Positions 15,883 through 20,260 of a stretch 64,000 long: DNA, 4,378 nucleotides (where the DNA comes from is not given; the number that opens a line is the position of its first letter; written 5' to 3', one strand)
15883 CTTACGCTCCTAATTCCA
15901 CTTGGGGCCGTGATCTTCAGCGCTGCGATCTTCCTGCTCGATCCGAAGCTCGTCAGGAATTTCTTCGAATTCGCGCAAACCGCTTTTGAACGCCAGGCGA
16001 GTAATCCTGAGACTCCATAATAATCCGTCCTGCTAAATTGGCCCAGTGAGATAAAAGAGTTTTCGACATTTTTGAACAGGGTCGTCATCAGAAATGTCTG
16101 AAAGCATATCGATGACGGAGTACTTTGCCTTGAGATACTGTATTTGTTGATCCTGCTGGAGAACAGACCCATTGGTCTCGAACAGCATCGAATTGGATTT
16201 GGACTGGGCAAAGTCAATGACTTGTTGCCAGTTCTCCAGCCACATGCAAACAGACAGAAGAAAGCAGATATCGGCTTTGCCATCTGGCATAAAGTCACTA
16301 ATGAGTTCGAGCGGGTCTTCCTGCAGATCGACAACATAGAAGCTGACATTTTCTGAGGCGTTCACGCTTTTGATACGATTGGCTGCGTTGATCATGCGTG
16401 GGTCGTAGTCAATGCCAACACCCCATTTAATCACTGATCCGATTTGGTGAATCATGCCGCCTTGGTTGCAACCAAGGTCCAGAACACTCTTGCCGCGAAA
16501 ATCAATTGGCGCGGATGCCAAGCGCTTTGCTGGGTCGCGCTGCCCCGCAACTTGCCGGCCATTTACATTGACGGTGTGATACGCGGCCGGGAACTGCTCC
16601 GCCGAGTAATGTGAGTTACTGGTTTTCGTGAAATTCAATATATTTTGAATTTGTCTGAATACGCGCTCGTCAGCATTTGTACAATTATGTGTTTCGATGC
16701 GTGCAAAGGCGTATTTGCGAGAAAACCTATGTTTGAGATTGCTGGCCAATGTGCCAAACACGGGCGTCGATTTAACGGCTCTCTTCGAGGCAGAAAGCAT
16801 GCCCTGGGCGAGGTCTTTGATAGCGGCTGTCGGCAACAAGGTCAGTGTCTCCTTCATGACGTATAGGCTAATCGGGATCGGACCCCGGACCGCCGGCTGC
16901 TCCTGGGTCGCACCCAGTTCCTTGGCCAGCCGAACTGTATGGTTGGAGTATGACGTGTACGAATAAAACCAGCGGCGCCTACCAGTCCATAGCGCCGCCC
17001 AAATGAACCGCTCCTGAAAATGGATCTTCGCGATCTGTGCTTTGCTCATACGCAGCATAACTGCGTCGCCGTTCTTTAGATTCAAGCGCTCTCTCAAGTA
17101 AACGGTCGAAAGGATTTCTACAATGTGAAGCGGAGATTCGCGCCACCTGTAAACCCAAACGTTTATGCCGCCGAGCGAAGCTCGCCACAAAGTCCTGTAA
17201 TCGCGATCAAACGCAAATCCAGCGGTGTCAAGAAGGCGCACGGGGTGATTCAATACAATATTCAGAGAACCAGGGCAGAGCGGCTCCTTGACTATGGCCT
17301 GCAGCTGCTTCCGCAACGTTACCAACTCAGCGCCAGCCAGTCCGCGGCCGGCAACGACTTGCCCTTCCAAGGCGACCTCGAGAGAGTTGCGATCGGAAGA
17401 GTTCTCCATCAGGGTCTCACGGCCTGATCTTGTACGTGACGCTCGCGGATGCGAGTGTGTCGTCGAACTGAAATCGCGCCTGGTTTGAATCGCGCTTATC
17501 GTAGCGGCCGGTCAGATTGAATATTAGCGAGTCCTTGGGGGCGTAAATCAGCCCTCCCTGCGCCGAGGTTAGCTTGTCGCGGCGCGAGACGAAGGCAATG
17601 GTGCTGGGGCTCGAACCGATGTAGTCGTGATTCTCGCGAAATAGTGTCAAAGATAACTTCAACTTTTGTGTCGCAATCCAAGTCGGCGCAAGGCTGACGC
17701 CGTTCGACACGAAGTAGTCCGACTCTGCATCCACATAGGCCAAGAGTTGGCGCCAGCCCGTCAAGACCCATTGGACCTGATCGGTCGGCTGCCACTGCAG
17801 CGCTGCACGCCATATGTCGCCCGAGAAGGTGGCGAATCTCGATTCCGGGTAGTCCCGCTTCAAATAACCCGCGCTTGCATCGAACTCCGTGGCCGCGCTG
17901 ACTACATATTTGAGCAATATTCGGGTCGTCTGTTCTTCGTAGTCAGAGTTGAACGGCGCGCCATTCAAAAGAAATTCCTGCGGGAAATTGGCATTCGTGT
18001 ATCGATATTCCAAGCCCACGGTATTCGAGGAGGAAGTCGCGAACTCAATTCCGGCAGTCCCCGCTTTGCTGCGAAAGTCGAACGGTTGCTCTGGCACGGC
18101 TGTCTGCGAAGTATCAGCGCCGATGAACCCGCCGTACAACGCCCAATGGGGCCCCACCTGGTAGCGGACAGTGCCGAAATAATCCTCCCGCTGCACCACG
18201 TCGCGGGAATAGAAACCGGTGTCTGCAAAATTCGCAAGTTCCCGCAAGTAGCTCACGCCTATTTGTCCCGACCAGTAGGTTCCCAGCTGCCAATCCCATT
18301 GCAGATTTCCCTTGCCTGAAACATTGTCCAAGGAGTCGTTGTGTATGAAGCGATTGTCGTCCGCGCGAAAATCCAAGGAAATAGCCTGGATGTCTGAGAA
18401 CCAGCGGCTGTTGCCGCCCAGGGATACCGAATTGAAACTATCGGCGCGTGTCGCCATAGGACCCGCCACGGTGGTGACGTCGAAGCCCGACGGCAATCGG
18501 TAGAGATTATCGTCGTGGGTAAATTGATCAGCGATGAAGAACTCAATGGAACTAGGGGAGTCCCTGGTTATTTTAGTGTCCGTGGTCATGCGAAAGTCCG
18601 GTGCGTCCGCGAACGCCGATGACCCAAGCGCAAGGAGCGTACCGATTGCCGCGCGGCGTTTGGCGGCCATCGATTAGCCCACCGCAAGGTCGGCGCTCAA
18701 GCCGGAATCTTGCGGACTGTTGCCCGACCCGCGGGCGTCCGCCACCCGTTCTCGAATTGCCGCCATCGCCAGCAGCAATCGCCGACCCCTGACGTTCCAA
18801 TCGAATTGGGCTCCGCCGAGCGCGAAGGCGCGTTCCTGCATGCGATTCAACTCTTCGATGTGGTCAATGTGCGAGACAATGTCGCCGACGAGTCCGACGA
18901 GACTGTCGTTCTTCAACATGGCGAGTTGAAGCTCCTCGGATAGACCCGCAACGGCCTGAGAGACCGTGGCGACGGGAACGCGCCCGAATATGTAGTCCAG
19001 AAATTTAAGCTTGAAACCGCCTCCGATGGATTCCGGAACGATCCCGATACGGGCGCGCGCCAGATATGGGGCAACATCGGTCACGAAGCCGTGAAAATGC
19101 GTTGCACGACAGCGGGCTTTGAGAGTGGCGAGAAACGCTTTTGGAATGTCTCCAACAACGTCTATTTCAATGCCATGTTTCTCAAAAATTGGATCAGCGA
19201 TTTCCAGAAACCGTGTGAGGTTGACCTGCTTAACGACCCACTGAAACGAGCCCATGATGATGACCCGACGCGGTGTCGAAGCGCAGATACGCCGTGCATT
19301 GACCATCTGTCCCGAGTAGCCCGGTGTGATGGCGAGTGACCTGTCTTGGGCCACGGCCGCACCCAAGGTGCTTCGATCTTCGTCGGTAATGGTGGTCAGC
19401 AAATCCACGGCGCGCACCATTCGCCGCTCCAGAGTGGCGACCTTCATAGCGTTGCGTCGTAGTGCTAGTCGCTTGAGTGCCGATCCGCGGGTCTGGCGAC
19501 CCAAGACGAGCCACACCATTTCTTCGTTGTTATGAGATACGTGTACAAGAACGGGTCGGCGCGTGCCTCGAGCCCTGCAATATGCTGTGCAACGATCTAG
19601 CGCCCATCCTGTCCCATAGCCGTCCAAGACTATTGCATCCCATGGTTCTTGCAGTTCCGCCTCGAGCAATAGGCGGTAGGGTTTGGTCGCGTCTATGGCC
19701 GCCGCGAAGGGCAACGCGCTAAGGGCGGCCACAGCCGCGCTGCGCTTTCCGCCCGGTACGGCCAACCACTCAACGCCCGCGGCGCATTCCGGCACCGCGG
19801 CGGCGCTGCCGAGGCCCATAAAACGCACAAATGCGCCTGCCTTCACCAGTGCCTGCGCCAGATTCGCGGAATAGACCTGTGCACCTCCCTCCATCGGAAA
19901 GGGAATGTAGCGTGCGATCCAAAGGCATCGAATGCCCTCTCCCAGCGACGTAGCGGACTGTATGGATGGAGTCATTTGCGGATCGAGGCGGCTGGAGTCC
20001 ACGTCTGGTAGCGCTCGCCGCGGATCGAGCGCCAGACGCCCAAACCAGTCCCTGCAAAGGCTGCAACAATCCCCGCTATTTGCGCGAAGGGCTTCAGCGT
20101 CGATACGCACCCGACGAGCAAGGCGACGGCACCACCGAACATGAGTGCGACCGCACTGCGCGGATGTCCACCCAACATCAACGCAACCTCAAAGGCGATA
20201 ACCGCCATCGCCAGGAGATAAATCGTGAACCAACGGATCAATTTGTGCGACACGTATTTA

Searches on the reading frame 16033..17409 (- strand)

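Call 93: search_protein_families(library=pfam, proteins=[window:16033-17409:-], max_evalue=0.00001)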
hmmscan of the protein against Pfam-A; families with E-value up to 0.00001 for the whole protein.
window:16033-17409:- (458 aa): 5 families
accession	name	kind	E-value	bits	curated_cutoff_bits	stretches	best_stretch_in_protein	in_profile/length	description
PF13847.12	Methyltransf_31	-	9.2e-09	35.6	27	1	305-399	3-95/145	Methyltransferase domain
PF13489.12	Methyltransf_23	-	2.7e-06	27.6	27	1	297-424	13-130/164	Methyltransferase domain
PF08242.18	Methyltransf_12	-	3.4e-06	28.1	30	1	310-399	1-86/98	Methyltransferase domain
PF13649.12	Methyltransf_25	-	3.8e-06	27.9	27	0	309-398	1-86/97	Methyltransferase domain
PF08241.18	Methyltransf_11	-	8.8e-06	26.7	21.2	0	310-398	1-80/95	Methyltransferase domain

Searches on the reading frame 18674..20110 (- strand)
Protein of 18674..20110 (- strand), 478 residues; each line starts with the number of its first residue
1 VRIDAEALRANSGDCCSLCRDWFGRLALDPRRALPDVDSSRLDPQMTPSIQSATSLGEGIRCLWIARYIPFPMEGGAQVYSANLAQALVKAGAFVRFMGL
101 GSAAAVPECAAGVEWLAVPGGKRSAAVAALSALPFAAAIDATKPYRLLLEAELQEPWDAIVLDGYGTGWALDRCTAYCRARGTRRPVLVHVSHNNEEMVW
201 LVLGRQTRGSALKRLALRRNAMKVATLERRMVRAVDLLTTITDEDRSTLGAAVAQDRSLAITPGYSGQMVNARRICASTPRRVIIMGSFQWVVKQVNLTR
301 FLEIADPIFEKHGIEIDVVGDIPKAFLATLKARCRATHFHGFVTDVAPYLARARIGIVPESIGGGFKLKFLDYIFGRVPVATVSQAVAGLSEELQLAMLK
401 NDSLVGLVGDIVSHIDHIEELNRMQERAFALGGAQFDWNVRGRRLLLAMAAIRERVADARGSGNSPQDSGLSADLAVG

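Call 93: search_protein_families(library=pfam, proteins=[window:18674-20110:-], max_evalue=0.00001)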
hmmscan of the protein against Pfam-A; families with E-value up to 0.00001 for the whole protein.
window:18674-20110:- (478 aa): 2 families
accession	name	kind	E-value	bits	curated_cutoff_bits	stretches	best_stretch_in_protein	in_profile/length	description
PF13692.12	Glyco_trans_1_4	-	2.9e-09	37.8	27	1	281-392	2-113/142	Glycosyl transferases group 1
PF13579.12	Glyco_trans_4_4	-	7.1e-09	36.6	29.7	1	75-256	1-149/158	Glycosyl transferase 4-like domain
